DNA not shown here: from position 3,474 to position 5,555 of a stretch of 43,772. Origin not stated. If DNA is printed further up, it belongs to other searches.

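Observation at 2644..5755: Compositionally foreign ~3.1 kb two-gene insert between trmH and rpoZ: candidate undescribed nuclease-based system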

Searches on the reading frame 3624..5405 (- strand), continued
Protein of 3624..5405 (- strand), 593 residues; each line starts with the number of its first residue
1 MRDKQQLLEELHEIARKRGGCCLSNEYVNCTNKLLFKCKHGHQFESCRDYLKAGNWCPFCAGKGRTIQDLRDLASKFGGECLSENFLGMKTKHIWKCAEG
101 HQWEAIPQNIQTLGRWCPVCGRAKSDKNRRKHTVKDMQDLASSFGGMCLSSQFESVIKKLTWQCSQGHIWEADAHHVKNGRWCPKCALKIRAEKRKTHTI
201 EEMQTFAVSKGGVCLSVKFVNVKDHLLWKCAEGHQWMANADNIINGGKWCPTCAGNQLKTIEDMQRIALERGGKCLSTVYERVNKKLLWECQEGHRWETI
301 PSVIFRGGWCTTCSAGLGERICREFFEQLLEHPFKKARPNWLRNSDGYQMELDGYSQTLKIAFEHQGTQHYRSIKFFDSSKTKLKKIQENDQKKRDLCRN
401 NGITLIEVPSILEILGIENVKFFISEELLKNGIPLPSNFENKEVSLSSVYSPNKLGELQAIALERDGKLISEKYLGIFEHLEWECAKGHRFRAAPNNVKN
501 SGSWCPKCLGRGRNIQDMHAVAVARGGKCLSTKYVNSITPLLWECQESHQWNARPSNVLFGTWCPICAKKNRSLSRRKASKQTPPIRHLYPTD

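Call 24: search_protein_families(library=pfam, proteins=[P0008, P0014, P0027, P0015, P0001], max_evalue=0.01)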
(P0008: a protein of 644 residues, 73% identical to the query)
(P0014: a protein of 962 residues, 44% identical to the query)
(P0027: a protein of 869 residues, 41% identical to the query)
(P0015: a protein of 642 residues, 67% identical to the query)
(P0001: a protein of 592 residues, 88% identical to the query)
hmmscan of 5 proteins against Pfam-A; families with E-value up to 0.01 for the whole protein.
P0008 (644 aa): 3 families
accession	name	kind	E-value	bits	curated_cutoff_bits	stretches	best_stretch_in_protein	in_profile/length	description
PF14311.12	DUF4379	-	3.8e-36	123.5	24.5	7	601-637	20-56/56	Probable Treble clef zinc finger domain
PF21817.3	CapR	-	1.8e-19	70.1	24.2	1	598-635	22-67/67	CapR homology domain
PF06110.17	TXD17-like_Trx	-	0.0041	17.2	23.1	0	497-518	30-51/119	Thioredoxin domain-containing protein 17-like, thioredoxin domain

P0014 (962 aa): 5 families
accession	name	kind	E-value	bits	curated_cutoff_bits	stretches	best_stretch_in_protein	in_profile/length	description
PF14311.12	DUF4379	-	3e-55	184.7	24.5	12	723-757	21-56/56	Probable Treble clef zinc finger domain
PF21817.3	CapR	-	2e-48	162.8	24.2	6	341-377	21-66/67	CapR homology domain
PF14901.11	Jiv90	-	1.2e-06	29.1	27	0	223-261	8-46/90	Cleavage inducing molecular chaperone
PF00533.33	BRCT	-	3e-06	27.8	21.3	0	634-664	12-40/78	BRCA1 C Terminus (BRCT) domain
PF07487.18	SopE_GEF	-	0.00065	20.5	25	0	675-719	44-88/136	SopE GEF domain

P0027 (869 aa): 3 families
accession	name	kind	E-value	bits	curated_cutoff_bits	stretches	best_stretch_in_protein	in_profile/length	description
PF14311.12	DUF4379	-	1.7e-49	166.3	24.5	9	150-189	16-56/56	Probable Treble clef zinc finger domain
PF21817.3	CapR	-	4e-24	85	24.2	1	830-864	23-66/67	CapR homology domain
PF14901.11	Jiv90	-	1.2e-09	38.6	27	0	98-136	9-47/90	Cleavage inducing molecular chaperone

P0015 (642 aa): 2 families
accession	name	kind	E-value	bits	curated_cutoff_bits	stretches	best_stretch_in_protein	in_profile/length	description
PF14311.12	DUF4379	-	9.2e-37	125.5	24.5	6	601-638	19-56/56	Probable Treble clef zinc finger domain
PF21817.3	CapR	-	5.5e-16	58.9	24.2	1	598-636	21-67/67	CapR homology domain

P0001 (592 aa): 4 families
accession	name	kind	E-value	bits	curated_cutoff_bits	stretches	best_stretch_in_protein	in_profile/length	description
PF14311.12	DUF4379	-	1.1e-26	93.2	24.5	6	88-121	21-54/56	Probable Treble clef zinc finger domain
PF21817.3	CapR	-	8.5e-07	29.5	24.2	0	280-308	24-61/67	CapR homology domain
PF05605.18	zf-Di19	-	0.0001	22.9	27.5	0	179-192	30-43/54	Drought induced 19 protein (Di19), zinc-binding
PF08534.16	Redoxin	-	0.0052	17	26.6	0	557-582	34-57/148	Redoxin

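Call 25: search_solved_structures(query=window:3624-5405:-, max_evalue=1, show_alignments=2)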
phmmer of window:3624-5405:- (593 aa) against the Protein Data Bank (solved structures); distinct sequences matched with E-value up to 1: 5.
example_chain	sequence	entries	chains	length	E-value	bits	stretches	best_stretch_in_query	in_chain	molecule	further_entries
6dhs_A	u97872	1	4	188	0.035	15.6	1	351-480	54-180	Heterogeneous nuclear ribonucleoprotein H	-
7zug_AAA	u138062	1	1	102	0.26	12.8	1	418-480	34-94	Heterogeneous nuclear ribonucleoprotein H, N-terminally processed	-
6dg1_A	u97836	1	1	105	0.28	12.7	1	418-480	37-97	qRRM2 domain of Heterogeneous nuclear ribonucleoprotein H2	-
1wg5_A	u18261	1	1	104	0.64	11.5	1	418-481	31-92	Heterogeneous nuclear ribonucleoprotein H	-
8sgh_B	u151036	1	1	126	0.67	11.4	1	418-484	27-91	Heterogeneous nuclear ribonucleoprotein H2, N-terminally processed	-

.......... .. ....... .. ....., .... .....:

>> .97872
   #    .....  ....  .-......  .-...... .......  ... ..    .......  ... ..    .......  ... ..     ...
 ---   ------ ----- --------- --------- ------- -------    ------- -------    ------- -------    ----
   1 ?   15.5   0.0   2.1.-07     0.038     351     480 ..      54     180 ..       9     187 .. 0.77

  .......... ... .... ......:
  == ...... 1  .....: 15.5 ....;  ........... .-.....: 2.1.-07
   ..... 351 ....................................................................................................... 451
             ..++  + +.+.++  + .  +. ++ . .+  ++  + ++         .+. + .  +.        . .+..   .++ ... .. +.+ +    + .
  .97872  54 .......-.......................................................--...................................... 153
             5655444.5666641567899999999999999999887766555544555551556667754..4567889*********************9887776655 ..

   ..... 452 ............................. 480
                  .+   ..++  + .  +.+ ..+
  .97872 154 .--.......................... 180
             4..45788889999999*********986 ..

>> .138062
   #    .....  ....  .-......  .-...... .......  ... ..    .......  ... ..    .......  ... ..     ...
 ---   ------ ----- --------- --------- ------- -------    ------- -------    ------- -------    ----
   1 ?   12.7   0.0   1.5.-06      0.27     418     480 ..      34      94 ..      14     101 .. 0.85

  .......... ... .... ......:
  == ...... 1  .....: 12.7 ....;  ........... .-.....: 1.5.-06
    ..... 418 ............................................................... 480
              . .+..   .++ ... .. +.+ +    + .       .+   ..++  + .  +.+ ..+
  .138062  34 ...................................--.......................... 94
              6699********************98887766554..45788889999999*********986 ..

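Call 65: search_dna_similar(query=window:3624-5405:-, collection=phages, mode=protein, max_rows=25)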
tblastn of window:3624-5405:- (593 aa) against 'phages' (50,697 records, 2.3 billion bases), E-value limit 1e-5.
Records with a match: 403; places in all: 589; records where one place covers at least 80% of the query: 1.
Best place of each record, by identity: <60% 403.
By first word of the organism name: Salmonella 90; Escherichia 72; Staphylococcus 40; Campylobacter 37; Bacillus 34; Enterococcus 28; Dickeya 15; Klebsiella 14; Listeria 12; Vibrio 11; and 14 more.
By host as written in the record: - 52; Escherichia coli 24; Salmonella enterica subsp. enterica serovar Enteritidis PT1 14; Campylobacter jejuni NCTC12662 13; Campylobacter jejuni 12; Staphylococcus aureus 12; Salmonella sp. 11; Dickeya solani 10; and 129 more.
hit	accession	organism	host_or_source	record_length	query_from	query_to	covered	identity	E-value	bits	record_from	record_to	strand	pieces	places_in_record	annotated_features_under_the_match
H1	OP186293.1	Rhodobacter phage RcXuper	Rhodobacter capsulatus YW1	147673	23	569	92%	26.1%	2e-23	170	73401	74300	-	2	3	hypothetical protein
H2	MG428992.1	Salmonella phage Mutine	Salmonella enterica subsp. enterica ...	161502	4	568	71%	32.4%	3e-11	261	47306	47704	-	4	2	hypothetical protein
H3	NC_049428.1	Salmonella phage Mutine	Salmonella enterica subsp. enterica ...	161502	4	568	71%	32.4%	3e-11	261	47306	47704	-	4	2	endonuclease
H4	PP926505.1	Salmonella phage PMBT18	Salmonella enterica subsp. enterica ...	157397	4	568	71%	32.4%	3e-11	261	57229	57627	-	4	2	hypothetical protein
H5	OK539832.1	Salmonella phage vB_SenAc-pSC20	Salmonella enterica subsp. enterica ...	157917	4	568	71%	32.4%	3e-11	260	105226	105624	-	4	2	hypothetical protein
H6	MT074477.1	Salmonella phage barely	Salmonella enterica subsp. enterica ...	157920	4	568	71%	32.4%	3e-11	260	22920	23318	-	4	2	hypothetical protein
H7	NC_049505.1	Salmonella phage barely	Salmonella enterica subsp. enterica ...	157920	4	568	71%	32.4%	3e-11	260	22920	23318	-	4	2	endonuclease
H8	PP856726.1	Salmonella phage vB_STmST313_KE27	Salmonella enterica subsp. enterica ...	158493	4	568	71%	32.4%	3e-11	260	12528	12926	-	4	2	endonuclease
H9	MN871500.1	Salmonella phage Se-S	Salmonella enterica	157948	4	568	71%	32.4%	3e-11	260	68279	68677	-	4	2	record has no annotation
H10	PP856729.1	Salmonella phage vB_STmST313_KE31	Salmonella enterica subsp. enterica ...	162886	4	568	71%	32.4%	3e-11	260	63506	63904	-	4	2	endonuclease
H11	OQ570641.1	Citrobacter phage YZU-L1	Citrobacter freundii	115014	1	567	69%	30.6%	4e-11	260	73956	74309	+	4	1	hypothetical protein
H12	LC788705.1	Escherichia coli phage NG_A1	sewage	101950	1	567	69%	30.6%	4e-11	259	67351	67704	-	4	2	hypothetical protein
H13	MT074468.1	Salmonella phage rutana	Salmonella enterica subsp. enterica ...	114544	1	567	69%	30.6%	4e-11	259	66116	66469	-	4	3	hypothetical protein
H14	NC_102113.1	Salmonella phage rutana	Salmonella enterica subsp. enterica ...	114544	1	567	69%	30.6%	4e-11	259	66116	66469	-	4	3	hypothetical protein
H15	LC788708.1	Escherichia coli phage AZ21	Sewage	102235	1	567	69%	30.4%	1e-10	259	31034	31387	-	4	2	hypothetical protein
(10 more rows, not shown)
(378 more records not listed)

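Call 66: search_dna_similar(query=window:3624-5405:-, collection=plasmids, mode=protein, max_rows=25)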
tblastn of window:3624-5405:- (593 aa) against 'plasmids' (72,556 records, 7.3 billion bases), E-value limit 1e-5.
Records with a match: 113; places in all: 320; records where one place covers at least 80% of the query: 26.
Best place of each record, by identity: <60% 113.
By first word of the organism name: Ralstonia 23; Bacillus 20; Rhodococcus 10; Streptomyces 8; Burkholderia 7; Cupriavidus 7; Acinetobacter 7; Clostridium 4; Paraburkholderia 3; Paenibacillus 3; and 19 more.
By predicted mobility (MOB-suite, as given by PLSDB): non-mobilizable 68; mobilizable 31; conjugative 14.
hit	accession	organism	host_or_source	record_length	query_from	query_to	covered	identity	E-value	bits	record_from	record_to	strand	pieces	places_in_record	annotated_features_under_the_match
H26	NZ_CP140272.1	Priestia megaterium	Single cell,ginseng rhizosphere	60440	5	569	95%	39.9%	4e-114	572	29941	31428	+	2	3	zinc-ribbon domain-containing protein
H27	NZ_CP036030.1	Bacillus mycoides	cell culture,soil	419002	8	568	95%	39.3%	3e-124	410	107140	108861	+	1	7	zinc-ribbon domain-containing protein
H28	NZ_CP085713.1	Cytobacillus solani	single cell,soil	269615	8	588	98%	37.2%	1e-49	485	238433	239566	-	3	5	hypothetical protein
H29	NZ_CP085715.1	Peribacillus asahii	single cell,soil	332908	8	577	96%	37.8%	1e-80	426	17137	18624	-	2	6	hypothetical protein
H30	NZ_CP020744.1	Bacillus mycoides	whole organism,soil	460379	8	567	94%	37.5%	5e-70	404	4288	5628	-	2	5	hypothetical protein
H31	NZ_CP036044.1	Bacillus mycoides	cell culture,soil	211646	59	572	87%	38.5%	3e-101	344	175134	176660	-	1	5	zinc-ribbon domain-containing protein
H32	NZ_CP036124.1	Bacillus mycoides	cell culture,soil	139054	66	572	80%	41.3%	3e-52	471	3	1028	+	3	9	zinc-ribbon domain-containing protein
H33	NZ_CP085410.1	Bacillus thuringiensis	single cell,soil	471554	59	577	88%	35.3%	4e-99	439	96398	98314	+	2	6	zinc-ribbon domain-containing protein | tyrosine-type recombinase/integrase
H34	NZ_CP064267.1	Bacillus pseudomycoides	cell culture,Zoo wolf area soil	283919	59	567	86%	35.6%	2e-87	304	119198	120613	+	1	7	zinc-ribbon domain-containing protein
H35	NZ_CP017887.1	Pseudomonas frederiksbergensis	whole organism,glacial stream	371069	3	568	95%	32.2%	1e-43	310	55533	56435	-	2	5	hypothetical protein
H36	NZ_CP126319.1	Burkholderia anthina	Sorghum bicolor,Sandy loam,rhizosphere ...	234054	7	567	95%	30.4%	6e-54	314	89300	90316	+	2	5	none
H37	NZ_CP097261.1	Bacillus thuringiensis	pure culture,surface soil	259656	14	569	69%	41.8%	1e-20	392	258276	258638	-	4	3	none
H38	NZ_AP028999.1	Paraburkholderia sp. 22B1P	-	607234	69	510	73%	39.5%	6e-59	410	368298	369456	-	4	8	hypothetical protein | zinc-ribbon domain-containing protein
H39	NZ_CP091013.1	Burkholderia cenocepacia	-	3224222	7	567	95%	29.8%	2e-51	301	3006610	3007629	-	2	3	none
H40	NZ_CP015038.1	Burkholderia cenocepacia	Homo sapiens,Cord blood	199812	6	567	95%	29.5%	1e-51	301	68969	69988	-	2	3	none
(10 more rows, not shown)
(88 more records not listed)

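Call 67: get_annotated_region(hit=H27, flank=4000)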
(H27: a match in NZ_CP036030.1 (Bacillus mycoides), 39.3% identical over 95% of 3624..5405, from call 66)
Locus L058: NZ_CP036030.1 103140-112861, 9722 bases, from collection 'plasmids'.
description: Bacillus mycoides strain BPN54/2 plasmid p419
organism: Bacillus mycoides (NCBI taxid 1405)
taxonomy: Bacteria; Bacillota; Bacilli; Bacillales; Bacillaceae; Bacillus; Bacillus mycoides
host: -; source: cell culture,soil; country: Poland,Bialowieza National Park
typing (MOB-suite, as given by PLSDB): non-mobilizable; replicon rep_cluster_164
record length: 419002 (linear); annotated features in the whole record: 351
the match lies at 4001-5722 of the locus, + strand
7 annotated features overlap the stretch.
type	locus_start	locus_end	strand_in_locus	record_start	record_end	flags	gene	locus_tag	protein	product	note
CDS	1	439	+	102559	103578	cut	-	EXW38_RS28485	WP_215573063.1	hypothetical protein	-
CDS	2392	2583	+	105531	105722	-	-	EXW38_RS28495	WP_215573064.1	hypothetical protein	-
CDS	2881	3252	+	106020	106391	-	-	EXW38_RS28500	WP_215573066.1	phage antirepressor KilAC domain-containing protein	-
CDS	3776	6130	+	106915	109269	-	-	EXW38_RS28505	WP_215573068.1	zinc-ribbon domain-containing protein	-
CDS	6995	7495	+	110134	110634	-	-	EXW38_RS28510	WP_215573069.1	hypothetical protein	-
CDS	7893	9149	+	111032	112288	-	-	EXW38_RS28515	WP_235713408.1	hypothetical protein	-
CDS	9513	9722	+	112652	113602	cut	-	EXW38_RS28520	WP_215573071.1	HNH endonuclease signature motif containing protein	-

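Call 68: get_annotated_region(hit=H26, flank=4000)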
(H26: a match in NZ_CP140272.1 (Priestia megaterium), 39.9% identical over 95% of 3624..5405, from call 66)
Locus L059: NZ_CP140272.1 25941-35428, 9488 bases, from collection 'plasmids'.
description: Priestia megaterium strain CACC119 plasmid p6_CACC119, complete sequence
organism: Priestia megaterium (NCBI taxid 1404)
taxonomy: Bacteria; Bacillota; Bacilli; Bacillales; Bacillaceae; Priestia; Priestia megaterium
host: -; source: Single cell,ginseng rhizosphere; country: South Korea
typing (MOB-suite, as given by PLSDB): mobilizable; replicon rep_cluster_385; relaxase MOBP
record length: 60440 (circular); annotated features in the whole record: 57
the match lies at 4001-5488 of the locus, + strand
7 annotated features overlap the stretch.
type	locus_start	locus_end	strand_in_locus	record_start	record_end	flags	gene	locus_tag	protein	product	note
CDS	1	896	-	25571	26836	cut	-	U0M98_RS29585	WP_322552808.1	damage repair protein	-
CDS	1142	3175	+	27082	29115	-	-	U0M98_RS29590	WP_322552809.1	serine/threonine-protein kinase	GO:0006468 - protein phosphorylation [Evidence IEA]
CDS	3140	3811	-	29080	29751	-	-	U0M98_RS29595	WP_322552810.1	hypothetical protein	-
CDS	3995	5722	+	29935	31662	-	-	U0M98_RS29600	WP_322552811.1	zinc-ribbon domain-containing protein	-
CDS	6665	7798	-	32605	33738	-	-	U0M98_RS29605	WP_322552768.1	BRCT domain-containing protein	-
CDS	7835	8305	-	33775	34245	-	-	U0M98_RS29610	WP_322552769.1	hypothetical protein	-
CDS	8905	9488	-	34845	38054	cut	-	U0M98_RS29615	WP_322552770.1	DEAD/DEAH box helicase family protein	-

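Call 69: get_annotated_region(hit=H1, flank=3000)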
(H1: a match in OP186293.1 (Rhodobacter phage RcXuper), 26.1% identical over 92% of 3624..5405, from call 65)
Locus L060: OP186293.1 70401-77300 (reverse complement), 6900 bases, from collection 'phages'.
description: Rhodobacter phage RcXuper, complete genome.
organism: Rhodobacter phage RcXuper (NCBI taxid 2973496)
taxonomy: Viruses; Duplodnaviria; Heunggongvirae; Uroviricota; Caudoviricetes
host: Rhodobacter capsulatus YW1; source: water; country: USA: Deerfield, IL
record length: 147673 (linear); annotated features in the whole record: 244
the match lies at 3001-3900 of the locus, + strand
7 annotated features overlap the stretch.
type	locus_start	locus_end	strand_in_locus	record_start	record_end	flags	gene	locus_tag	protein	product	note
CDS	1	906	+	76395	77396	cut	-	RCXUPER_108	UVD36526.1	RNA ligase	-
CDS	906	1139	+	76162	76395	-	-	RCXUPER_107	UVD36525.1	MazG-like nucleotide pyrophosphohydrolase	-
CDS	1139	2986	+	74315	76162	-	-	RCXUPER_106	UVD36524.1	DNA helicase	-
CDS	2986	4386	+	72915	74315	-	-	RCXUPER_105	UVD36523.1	hypothetical protein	-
CDS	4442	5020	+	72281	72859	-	-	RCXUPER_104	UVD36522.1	HD superfamily hydrolase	-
CDS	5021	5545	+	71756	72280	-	-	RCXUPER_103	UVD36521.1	restriction endonuclease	-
CDS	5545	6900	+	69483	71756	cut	-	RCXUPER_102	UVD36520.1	DNA polymerase I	-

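Call 72: search_protein_families(library=phrogs, proteins=[window:3624-5405:-], max_evalue=0.01)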
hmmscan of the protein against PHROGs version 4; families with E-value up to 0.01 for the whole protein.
window:3624-5405:- (593 aa): 9 families
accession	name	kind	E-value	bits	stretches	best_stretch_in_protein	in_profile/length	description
phrog_559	-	DNA, RNA and nucleotide metabolism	1e-73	250.1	3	153-430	145-417/607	HNH endonuclease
phrog_681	-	DNA, RNA and nucleotide metabolism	7e-52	177.8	4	473-574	325-435/576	endonuclease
phrog_9084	-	DNA, RNA and nucleotide metabolism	5.8e-11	43.8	1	353-409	96-151/187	homing endonuclease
phrog_19778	-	unknown function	9.7e-09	35.8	1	335-408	274-341/362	-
phrog_34504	-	unknown function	1.3e-08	35.4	1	335-406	297-362/386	-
phrog_27771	-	unknown function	2.9e-08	33.9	1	320-407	443-522/549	-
phrog_4538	-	unknown function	1.1e-07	32.1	1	358-408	268-315/447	-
phrog_7140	-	DNA, RNA and nucleotide metabolism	1.2e-07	31.9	1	357-409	163-212/423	intron encoded nuclease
phrog_6832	-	unknown function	0.0093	16.5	0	174-187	11-24/58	-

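Call 73: find_encoding_contigs(protein=P0002, flank=5000, max_places=3)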
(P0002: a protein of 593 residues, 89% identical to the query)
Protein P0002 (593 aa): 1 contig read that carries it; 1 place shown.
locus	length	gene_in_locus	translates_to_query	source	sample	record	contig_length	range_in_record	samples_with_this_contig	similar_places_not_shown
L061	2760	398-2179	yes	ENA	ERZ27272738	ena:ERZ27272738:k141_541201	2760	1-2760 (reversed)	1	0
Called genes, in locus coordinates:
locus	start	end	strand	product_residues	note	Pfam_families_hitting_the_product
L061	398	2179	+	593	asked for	PF14311:DUF4379 (faint)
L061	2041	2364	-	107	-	-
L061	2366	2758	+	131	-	?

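Call 74: find_encoding_contigs(protein=P0015, flank=6000, max_places=2)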
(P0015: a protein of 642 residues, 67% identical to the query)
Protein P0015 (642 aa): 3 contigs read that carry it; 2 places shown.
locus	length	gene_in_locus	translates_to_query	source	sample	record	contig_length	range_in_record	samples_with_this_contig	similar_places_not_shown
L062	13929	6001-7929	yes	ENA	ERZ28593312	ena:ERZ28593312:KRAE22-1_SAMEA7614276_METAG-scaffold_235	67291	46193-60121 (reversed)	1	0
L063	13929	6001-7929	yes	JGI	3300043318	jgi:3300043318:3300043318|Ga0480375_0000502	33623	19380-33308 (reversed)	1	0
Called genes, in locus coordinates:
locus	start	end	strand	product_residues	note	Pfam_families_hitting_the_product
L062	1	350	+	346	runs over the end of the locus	PF01008:IF-2B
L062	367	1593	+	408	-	PF00890:FAD_binding_2 (faint), PF01266:DAO (faint), PF01494:FAD_binding_3, PF05834:Lycopene_cycl, PF07992:Pyr_redox_2, PF12831:FAD_oxidored, PF13450:NAD_binding_8 (weak), PF22578:GGR_cat (weak)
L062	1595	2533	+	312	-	-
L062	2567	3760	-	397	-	PF00089:Trypsin, PF13365:Trypsin_2, PF00595:PDZ, PF13180:PDZ_2, PF17820:PDZ_6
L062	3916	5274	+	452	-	PF00005:ABC_tran (faint), PF00009:GTP_EFTU, PF01926:MMR_HSR1, PF02421:FeoB_N, PF00009:GTP_EFTU, PF01926:MMR_HSR1, PF02421:FeoB_N, PF14714:KH_dom-like, +5 more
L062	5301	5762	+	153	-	PF01724:DUF29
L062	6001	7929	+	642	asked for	PF14311:DUF4379 (faint), PF21817:CapR (faint)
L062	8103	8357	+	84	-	PF02604:PhdYeFM_antitox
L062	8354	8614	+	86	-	PF06769:YoeB_toxin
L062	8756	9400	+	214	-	-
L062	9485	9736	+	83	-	-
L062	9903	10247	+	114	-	PF02575:YbaB_DNA_bd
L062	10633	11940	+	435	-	PF00815:Histidinol_dh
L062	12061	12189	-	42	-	-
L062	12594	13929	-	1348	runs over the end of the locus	-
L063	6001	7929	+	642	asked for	PF14311:DUF4379 (faint), PF21817:CapR (faint)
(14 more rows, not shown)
